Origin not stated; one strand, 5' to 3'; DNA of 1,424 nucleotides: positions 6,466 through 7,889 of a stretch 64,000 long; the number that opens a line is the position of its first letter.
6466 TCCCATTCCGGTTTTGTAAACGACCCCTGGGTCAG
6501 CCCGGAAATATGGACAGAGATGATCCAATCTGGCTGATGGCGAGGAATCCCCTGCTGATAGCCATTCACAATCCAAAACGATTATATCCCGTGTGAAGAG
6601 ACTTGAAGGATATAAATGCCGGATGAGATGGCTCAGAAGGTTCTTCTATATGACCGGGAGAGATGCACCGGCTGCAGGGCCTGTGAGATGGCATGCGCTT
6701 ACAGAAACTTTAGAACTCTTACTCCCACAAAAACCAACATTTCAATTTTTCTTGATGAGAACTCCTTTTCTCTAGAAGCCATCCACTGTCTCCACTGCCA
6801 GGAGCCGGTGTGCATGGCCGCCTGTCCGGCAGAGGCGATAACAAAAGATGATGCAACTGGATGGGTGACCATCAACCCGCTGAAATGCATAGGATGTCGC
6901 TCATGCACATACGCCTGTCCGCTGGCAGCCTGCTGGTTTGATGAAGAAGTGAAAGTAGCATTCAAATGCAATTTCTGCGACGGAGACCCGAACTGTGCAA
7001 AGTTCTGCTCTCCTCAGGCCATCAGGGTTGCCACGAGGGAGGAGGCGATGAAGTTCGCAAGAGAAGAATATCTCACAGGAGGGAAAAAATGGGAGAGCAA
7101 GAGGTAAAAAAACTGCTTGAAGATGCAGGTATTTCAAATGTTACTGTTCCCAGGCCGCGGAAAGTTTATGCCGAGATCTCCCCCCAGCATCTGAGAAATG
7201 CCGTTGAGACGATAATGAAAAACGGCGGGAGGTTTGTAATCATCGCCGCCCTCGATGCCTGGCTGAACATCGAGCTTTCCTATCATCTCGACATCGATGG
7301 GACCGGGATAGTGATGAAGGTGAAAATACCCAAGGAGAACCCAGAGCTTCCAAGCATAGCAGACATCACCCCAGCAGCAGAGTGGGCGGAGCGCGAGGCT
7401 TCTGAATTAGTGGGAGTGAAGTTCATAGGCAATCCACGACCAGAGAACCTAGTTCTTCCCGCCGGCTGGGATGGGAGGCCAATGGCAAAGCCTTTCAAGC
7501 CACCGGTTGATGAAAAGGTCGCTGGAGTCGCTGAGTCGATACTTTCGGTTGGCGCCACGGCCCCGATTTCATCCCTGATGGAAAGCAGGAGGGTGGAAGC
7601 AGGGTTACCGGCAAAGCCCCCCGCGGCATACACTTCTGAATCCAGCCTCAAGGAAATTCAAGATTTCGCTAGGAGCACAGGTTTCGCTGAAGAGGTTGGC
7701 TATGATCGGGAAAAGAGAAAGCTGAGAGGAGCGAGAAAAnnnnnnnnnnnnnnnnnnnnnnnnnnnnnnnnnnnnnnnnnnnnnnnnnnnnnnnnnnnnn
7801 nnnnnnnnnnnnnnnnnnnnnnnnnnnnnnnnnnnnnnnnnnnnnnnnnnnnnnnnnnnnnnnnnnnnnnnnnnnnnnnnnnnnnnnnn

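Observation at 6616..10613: Soluble group-4-type [NiFe] hydrogenase module fused into one operon with HdrB- and HdrC-like subunits, next to a classical Mbh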

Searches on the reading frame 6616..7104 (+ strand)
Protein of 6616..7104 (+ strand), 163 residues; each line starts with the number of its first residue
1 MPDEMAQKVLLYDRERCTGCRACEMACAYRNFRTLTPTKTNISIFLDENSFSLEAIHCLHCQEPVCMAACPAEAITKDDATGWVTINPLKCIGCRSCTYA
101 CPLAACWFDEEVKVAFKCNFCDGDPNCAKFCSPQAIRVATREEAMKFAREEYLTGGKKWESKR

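Call 5: search_protein_families(library=pfam, proteins=[window:6616-7104:+], max_evalue=0.01)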
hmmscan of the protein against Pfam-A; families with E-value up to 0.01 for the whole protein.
window:6616-7104:+ (163 aa): 12 families
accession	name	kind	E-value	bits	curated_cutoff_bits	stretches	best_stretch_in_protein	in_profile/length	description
PF13247.11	Fer4_11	-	2.8e-15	56.8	26.2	1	56-138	8-97/100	4Fe-4S dicluster domain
PF12838.12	Fer4_7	-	4e-13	50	27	2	57-103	1-50/52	4Fe-4S dicluster domain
PF13237.11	Fer4_10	-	2.2e-12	47.1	25.5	1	54-102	5-53/53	4Fe-4S dicluster domain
PF12797.12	Fer4_2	-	5.7e-11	42.1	24.5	2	10-28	3-21/22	4Fe-4S binding domain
PF12837.12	Fer4_6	-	2e-10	40.6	25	2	12-30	4-22/24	4Fe-4S binding domain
PF13187.11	Fer4_9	-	8.3e-09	35.8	27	2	57-103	1-49/52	4Fe-4S dicluster domain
PF14697.11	Fer4_21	-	1.8e-08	34.8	35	1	57-106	7-56/59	4Fe-4S dicluster domain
PF00037.32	Fer4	-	5.6e-07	29.6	21.1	2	84-104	1-21/24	4Fe-4S binding domain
PF12800.12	Fer4_4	-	4.1e-05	24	24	2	15-29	2-16/17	4Fe-4S binding domain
PF13484.11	Fer4_16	-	4.3e-05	24.6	30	0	57-78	1-20/66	4Fe-4S double cluster binding domain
PF25160.1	LdpA_Fe-S-bd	-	0.0011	19.1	27.6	1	60-104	4-41/49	LdpA Fe-S cluster-binding domain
PF14691.11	Fer4_20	-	0.0042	17.3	25.8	1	46-74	12-40/113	Dihydroprymidine dehydrogenase domain II, 4Fe-4S cluster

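Call 6: search_protein_families(library=ncbifam, proteins=[window:6616-7104:+], max_evalue=0.01)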
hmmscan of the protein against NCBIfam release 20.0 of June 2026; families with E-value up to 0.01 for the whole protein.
window:6616-7104:+ (163 aa): 63 families (the best 25 are shown)
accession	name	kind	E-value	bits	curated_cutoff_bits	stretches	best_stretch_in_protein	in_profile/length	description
NF045766.1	PhenlGlyoxDHPadI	equivalog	1.8e-25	89.6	700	1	6-141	3-138/443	NADH-dependent phenylglyoxylate dehydrogenase subunit beta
TIGR02951.1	DMSO_dmsB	equivalog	8.3e-22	77.9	214.1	1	10-140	4-152/161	DMSO/selenate family reductase complex B subunit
NF008134.0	PRK10882.1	equivalog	3.8e-21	75.5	263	2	48-149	103-216/329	hydrogenase 2 operon protein HybA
NF007382.0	PRK09898.1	equivalog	2e-19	69.9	213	1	6-141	57-203/208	ferredoxin-like protein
TIGR01582.1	FDH-beta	equivalog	9.3e-18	64.3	334.7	1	56-150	91-191/283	formate dehydrogenase subunit beta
NF045715.1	sulf_resp_HmcB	equivalog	1.7e-17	63.5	420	2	54-152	103-209/307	sulfate respiration complex iron-sulfur protein HmcB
NF009408.0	PRK12769.1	equivalog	4.8e-17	61.3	1003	1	9-152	4-158/659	formate-dependent uric acid utilization protein AegA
NF009451.0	PRK12809.1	equivalog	1.4e-15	56.7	1154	1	8-149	3-149/639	formate-dependent uric acid utilization protein YgfT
NF038355.1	FDH3_beta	equivalog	1.7e-15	57.5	240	1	10-127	5-127/180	formate dehydrogenase FDH3 subunit beta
TIGR03149.1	cyt_nit_nrfC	equivalog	2e-15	56.7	377.6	1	9-135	40-170/225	cytochrome c nitrite reductase Fe-S protein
NF011569.0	PRK14993.1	equivalog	5.2e-15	55.6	416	1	7-122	43-163/244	tetrathionate reductase subunit TtrB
TIGR03478.1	DMSO_red_II_bet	subfamily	9.8e-15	54.3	480.7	1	55-137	128-216/321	DMSO reductase family type II enzyme, iron-sulfur subunit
NF045797.1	DsrO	equivalog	2.7e-13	49.9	200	2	56-109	101-153/235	sulfate reduction electron transfer complex DsrMKJOP subunit DsrO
NF042979.1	EthbenzDh_ebdB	equivalog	5.6e-12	45.2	740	1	54-122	149-217/354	ethylbenzene dehydrogenase subunit beta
NF007658.0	PRK10330.1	equivalog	3e-11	43.2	260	1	8-105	3-103/181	electron transport protein HydN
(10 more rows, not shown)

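Call 31: search_solved_structures(query=window:6616-7104:+, max_evalue=0.01, show_alignments=2)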
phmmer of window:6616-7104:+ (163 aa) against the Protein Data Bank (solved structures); distinct sequences matched with E-value up to 0.01: 54.
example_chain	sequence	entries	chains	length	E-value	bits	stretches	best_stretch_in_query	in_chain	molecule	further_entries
8c0z_C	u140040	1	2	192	8.5e-26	94.4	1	8-137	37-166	Iron-sulfur cluster-binding protein potential subunit of aldehyde oxidoreductase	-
9mqx_E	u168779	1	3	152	2.4e-21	79.9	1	7-140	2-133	Fe-S-cluster-containing hydrogenase subunit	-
6x6u_B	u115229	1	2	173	7.1e-18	68.6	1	3-133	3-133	Oxidoreductase, Fe-S subunit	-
6x1o_B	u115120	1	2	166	5.7e-17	65.7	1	11-133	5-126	Oxidoreductase, Fe-S subunit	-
7qv7_A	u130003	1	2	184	1.7e-14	57.6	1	7-109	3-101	Hydrogen dependent carbon dioxide reductase subunit HycB3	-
1kqf_B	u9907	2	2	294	9.4e-13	52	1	56-150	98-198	FORMATE DEHYDROGENASE, NITRATE-INDUCIBLE, IRON-SULFUR SUBUNIT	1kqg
7z0s_B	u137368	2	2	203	3.4e-12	50.1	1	10-110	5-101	Formate hydrogenlyase subunit 2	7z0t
4ydd_B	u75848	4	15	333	4.4e-12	49.8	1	49-123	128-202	DMSO reductase family type II enzyme, iron-sulfur subunit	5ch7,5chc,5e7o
9vap_B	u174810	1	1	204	4.6e-12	49.7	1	8-126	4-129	4Fe-4S dicluster domain-containing protein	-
2ivf_B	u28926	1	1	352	6.7e-12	49.2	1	55-122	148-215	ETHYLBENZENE DEHYDROGENASE BETA-SUBUNIT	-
7qv7_B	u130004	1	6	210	2.3e-11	47.4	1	13-106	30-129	Hydrogen dependent carbon dioxide reductase subunit HycB4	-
9sw6_G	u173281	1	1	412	1.5e-10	44.8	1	50-148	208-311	Polyferredoxin protein MvhB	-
1q16_B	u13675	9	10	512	2e-10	44.4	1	48-122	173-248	Respiratory nitrate reductase 1 beta chain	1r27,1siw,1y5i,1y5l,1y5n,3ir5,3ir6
1y4z_B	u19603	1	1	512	6.2e-10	42.8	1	48-122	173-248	Respiratory nitrate reductase 1 beta chain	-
3egw_B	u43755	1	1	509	1.2e-09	41.9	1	48-122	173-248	Respiratory nitrate reductase 1 beta chain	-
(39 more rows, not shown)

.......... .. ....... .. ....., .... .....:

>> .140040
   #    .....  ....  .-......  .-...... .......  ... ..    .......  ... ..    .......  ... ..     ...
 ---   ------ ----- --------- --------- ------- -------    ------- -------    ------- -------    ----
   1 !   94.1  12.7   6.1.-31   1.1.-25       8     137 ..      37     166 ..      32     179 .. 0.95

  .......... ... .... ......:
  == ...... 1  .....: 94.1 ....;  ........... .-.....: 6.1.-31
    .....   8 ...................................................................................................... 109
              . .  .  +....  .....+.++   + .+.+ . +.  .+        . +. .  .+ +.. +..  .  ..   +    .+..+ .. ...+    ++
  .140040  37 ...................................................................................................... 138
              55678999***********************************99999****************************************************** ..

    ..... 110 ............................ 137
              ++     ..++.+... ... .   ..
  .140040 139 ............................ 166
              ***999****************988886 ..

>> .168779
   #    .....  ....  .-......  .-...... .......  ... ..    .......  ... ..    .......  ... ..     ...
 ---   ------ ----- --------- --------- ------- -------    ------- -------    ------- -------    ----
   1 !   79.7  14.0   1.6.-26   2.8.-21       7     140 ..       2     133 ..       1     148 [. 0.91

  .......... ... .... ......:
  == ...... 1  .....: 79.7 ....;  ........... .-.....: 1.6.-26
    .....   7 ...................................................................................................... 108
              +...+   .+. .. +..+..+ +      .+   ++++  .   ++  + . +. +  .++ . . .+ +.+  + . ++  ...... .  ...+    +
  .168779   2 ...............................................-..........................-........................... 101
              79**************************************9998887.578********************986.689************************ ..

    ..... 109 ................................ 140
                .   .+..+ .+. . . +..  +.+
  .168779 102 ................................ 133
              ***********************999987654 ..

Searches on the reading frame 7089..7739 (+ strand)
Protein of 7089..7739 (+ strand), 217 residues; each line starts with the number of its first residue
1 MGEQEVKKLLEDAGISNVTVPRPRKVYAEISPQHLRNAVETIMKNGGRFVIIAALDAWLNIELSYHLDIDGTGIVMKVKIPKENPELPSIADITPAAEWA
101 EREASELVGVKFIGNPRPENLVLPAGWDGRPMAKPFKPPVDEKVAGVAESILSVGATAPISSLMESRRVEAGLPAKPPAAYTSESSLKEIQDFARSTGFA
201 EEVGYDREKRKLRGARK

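Call 5: search_protein_families(library=pfam, proteins=[window:7089-7739:+], max_evalue=0.01)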
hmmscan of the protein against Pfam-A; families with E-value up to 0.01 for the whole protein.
window:7089-7739:+ (217 aa): 1 family
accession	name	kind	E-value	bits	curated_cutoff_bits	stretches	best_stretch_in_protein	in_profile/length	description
PF00329.25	Complex1_30kDa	-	1.4e-21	77.8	22.5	1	29-137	2-119/124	Respiratory-chain NADH dehydrogenase, 30 Kd subunit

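Call 6: search_protein_families(library=ncbifam, proteins=[window:7089-7739:+], max_evalue=0.01)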
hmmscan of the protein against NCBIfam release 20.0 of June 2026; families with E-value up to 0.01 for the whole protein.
window:7089-7739:+ (217 aa): 18 families
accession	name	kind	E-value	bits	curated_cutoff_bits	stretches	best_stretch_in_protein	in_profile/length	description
NF004737.0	PRK06074.2-4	equivalog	2e-15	57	144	1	30-137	18-125/150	NADH-quinone oxidoreductase subunit C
TIGR01961.1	NuoC_fam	subfamily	9.7e-14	51.9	122.45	1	61-137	41-119/122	NADH (or F420H2) dehydrogenase, subunit C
NF009808.0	PRK13292.1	equivalog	2e-13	49.1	1156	1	61-137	296-374/791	NADH-quinone oxidoreductase subunit B/C/D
NF005832.0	PRK07735.1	equivalog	4.9e-12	45.8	431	1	73-138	360-425/430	NADH-quinone oxidoreductase subunit C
NF004736.0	PRK06074.2-3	equivalog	9.8e-12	44.9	239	1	5-136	21-157/183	NADH-quinone oxidoreductase subunit C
NF008728.0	PRK11742.1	equivalog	1.4e-11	43.5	840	1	72-137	108-173/598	NADH-quinone oxidoreductase subunit C/D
NF009141.0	PRK12494.1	equivalog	1.5e-11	44.4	175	1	73-136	100-163/175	NAD(P)H-quinone oxidoreductase subunit J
NF040611.1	F420_dehyd_FpoC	exception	9.4e-11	41.9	220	1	54-127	59-136/158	F420H2 dehydrogenase subunit FpoC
NF004738.0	PRK06074.2-5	equivalog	1.4e-10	41.2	198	1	2-117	6-128/174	NADH-quinone oxidoreductase subunit C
NF005856.0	PRK07785.1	equivalog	1.6e-10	41.3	224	1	74-135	160-221/246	NADH-quinone oxidoreductase subunit C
NF004735.0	PRK06074.2-2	equivalog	2.4e-10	40.5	176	1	15-126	18-135/158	NADH-quinone oxidoreductase subunit C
NF006304.0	PRK08491.1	equivalog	7.6e-08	32.2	228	1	76-136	115-174/263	NADH-quinone oxidoreductase subunit C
NF004733.0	PRK06074.1-5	equivalog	1.5e-07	31.3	225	1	73-136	85-149/203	NADH-quinone oxidoreductase subunit C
NF004734.0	PRK06074.2-1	equivalog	1.8e-06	28.1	169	1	64-137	75-150/164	NADH-quinone oxidoreductase subunit C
NF004730.0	PRK06074.1-1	equivalog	2.1e-05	24.5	193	1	83-136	103-156/200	NADH-quinone oxidoreductase subunit C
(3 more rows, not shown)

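Call 32: search_solved_structures(query=window:7089-7739:+, max_evalue=1, show_alignments=1)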
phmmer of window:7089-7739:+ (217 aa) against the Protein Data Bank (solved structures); distinct sequences matched with E-value up to 1: 51.
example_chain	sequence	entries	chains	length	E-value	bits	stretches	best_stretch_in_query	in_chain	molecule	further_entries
2fug_5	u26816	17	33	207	1.8e-09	41.1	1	65-136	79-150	NADH-quinone oxidoreductase chain 5 | NADH-QUINONE OXIDOREDUCTASE SUBUNIT 5 | NADH-quinone oxidoreductase subunit C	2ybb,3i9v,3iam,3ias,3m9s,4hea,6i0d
6hum_J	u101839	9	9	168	2.4e-09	40.7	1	73-139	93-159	NAD(P)H-quinone oxidoreductase subunit J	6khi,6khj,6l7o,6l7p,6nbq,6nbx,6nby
6u8y_K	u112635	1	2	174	2.6e-09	40.6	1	2-119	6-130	NADH dehydrogenase subunit C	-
7eu3_J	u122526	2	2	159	6.6e-09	39.2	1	65-139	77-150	NAD(P)H-quinone oxidoreductase subunit J | NAD(P)H-quinone oxidoreductase subunit J, chloroplastic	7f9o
9grx_J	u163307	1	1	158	2.2e-08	37.5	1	72-139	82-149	NAD(P)H-quinone oxidoreductase subunit J, chloroplastic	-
7awt_D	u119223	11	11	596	6.8e-08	35.9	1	63-137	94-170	NADH-quinone oxidoreductase subunit C/D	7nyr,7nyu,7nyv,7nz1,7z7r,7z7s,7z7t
9taj_C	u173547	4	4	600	6.9e-08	35.9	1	63-137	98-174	NADH-quinone oxidoreductase subunit C/D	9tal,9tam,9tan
7p61_C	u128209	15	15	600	6.9e-08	35.9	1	63-137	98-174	NADH-quinone oxidoreductase subunit C/D | NADH-quinone oxidoreductase subunit CD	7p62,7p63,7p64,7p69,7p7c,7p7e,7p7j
8e9g_C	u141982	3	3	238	1.8e-07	34.6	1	74-136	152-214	NADH-quinone oxidoreductase subunit C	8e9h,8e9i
6cfw_K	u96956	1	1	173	2.2e-07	34.2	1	58-127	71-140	Membrane-bound hydrogenase subunit beta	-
7wfg_J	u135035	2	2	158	1.2e-06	31.9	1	73-139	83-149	NAD(P)H-quinone oxidoreductase subunit J, chloroplastic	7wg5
5b3p_A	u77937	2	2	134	1.3e-06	31.7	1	64-116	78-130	NADH-quinone oxidoreductase subunit 5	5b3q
7z0s_E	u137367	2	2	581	5.2e-06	29.8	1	73-129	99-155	Formate hydrogenlyase subunit 5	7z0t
7zm7_G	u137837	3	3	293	1.5e-05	28.3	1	81-137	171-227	NADH-ubiquinone oxidoreductase 30.4 kDa subunit-like protein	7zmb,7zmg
7q5y_B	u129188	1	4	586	1.8e-05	28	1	82-138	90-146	NADH-quinone oxidoreductase subunit C/D 2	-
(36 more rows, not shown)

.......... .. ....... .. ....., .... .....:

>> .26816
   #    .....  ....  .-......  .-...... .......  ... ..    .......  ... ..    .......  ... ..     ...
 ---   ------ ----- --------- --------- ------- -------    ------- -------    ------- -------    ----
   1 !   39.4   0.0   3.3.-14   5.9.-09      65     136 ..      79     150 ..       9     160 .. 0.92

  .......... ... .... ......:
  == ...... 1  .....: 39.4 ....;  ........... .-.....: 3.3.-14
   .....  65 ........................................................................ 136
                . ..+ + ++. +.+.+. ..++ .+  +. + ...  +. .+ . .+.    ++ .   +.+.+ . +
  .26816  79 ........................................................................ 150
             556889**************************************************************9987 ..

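Call 35: find_related_loci(query=A2, collection=genome_contigs, flank=7000)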
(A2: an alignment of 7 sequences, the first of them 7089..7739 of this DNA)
Query A2 (217 aa) in genome_contigs; peptide patterns used: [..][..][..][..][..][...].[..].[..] (x = any residue, [..] = any of these).
599 stretches matched a pattern (row limit reached: there are more); 546 encode a relative of the query (tblastn E <= 1e-3); the best 80 are kept; 80 distinct loci.
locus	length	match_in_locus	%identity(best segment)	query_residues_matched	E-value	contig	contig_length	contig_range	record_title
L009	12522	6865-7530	53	1-217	4e-63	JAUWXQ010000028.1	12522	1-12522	MAG: Hadesarchaea archaeon isolate CSMAG_2688 CSMAG_2688_k141_7584_length_12522_cov_16.0000, whole genome shotgun sequen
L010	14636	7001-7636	51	6-217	3e-62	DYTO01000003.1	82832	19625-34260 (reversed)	MAG TPA_asm: Candidatus Hadarchaeum sp. isolate DR5_53_9 Afr_mines_DR5_25_length_82832_cov_3_533010, whole genome shotgu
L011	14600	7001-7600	39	18-213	2e-46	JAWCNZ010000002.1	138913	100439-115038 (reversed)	MAG: Candidatus Bathyarchaeia archaeon isolate JZ-2_201709_bins_77 JZ-2_201709_bins_77_scaffold_2, whole genome shotgun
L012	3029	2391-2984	38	17-213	1e-42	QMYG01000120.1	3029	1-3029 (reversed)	MAG: Candidatus Bathyarchaeota archaeon isolate B24_G1 B24_Guay1_scaffold_36768, whole genome shotgun sequence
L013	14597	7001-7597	31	1-195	6e-24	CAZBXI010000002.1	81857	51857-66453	MAG TPA_asm: uncultured Desulfurococcales archaeon isolate binchicken_co6_532 genome assembly, contig: NODE_101_length_8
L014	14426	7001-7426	37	3-137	1e-21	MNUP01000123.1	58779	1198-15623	MAG: Candidatus Desantisbacteria bacterium CG1_02_49_89 cg1_0.2_scaffold_1296_c, whole genome shotgun sequence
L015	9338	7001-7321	36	24-127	1e-18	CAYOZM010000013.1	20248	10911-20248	MAG TPA_asm: uncultured Candidatus Bathyarchaeia archaeon isolate binchicken_co325_31 genome assembly, contig: NODE_627_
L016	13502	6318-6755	34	1-138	2e-17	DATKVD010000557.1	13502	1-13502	MAG TPA_asm: Planctomycetota bacterium isolate SMAG_U14124 k141_3466263, whole genome shotgun sequence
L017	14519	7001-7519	31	24-195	1e-23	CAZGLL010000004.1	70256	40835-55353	MAG TPA_asm: uncultured Desulfurococcales archaeon isolate binchicken_co184_340 genome assembly, contig: NODE_371_length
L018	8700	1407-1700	38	35-127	4e-16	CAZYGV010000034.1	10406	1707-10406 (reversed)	MAG TPA_asm: uncultured Thermoproteales archaeon isolate binchicken_co409_106 genome assembly, contig: NODE_840_length_1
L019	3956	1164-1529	31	63-183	2e-15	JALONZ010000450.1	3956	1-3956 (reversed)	MAG: Anaerolineae bacterium isolate Prado090 scaffold_99007, whole genome shotgun sequence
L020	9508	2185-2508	34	26-127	3e-15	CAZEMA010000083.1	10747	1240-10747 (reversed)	MAG TPA_asm: uncultured Anaerolineaceae bacterium isolate binchicken_co103_424 genome assembly, contig: NODE_6885_length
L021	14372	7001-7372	36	26-143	2e-14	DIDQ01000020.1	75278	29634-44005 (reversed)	MAG TPA_asm: Anaerolineales bacterium UBA5796 UBA5796_contig_468, whole genome shotgun sequence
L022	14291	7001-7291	34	52-136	1e-14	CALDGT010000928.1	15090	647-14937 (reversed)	MAG TPA_asm: uncultured Chloroflexi bacterium isolate SRR5576002_bin.39_CONCOCT_v1.1_MAG genome assembly, contig: ERZ795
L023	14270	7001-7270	36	76-167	2e-14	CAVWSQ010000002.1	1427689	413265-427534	MAG: uncultured Acidobacteriota bacterium isolate MFD04944.bin.1.4 genome assembly, contig: contig_18582, whole genome s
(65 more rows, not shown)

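Call 75: find_homologous_proteins(query=window:7089-7739:+, max_evalue=0.00001)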
Query window:7089-7739:+ (217 aa): 4 proteins with E <= 0.00001 among 517 candidates.
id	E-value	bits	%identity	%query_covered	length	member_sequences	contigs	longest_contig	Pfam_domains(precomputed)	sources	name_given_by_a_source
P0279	2.9e-132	457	99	98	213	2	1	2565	PF00329.26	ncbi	ncbi:MAG: NADH-quinone oxidoreductase subunit C, partial [Candidatus Hadarchaeales archaeon]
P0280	1.1e-99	351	79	94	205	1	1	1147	PF00329.26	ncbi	ncbi:MAG: NADH-quinone oxidoreductase subunit C, partial [Candidatus Hadarchaeales archaeon]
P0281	4.3e-81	290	63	100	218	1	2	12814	PF00329.26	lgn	-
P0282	3.9e-67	244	54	98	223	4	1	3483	PF00329.26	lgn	-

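Call 87: search_protein_representatives(protein=window:7089-7739:+)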
Query: 217 residues. Proteins with E-value up to 0.001 (for the whole library): 2642; up to 1e-10: 152; up to 1e-30: 9. The best 150 are listed.
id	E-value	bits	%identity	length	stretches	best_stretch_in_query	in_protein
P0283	1.7e-56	207.8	51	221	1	12-217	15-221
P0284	2.0e-38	148.8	40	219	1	14-213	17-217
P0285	3.2e-38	148.1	38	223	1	19-214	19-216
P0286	9.5e-35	136.8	38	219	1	17-213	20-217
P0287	1.4e-34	136.2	39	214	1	30-216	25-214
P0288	8.9e-34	133.6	43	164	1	53-213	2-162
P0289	4.2e-33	131.4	38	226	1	21-213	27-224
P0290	1.8e-32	129.4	38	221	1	22-213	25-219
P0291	4.4e-32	128.1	34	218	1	17-213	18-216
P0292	4.6e-28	114.9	51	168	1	3-117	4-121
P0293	1.4e-27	113.4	39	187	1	43-216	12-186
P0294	1.1e-24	103.9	35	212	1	21-213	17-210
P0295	3.5e-24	102.2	34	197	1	30-213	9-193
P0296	5.8e-24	101.5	33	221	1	22-213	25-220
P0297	4.9e-23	98.5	31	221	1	15-213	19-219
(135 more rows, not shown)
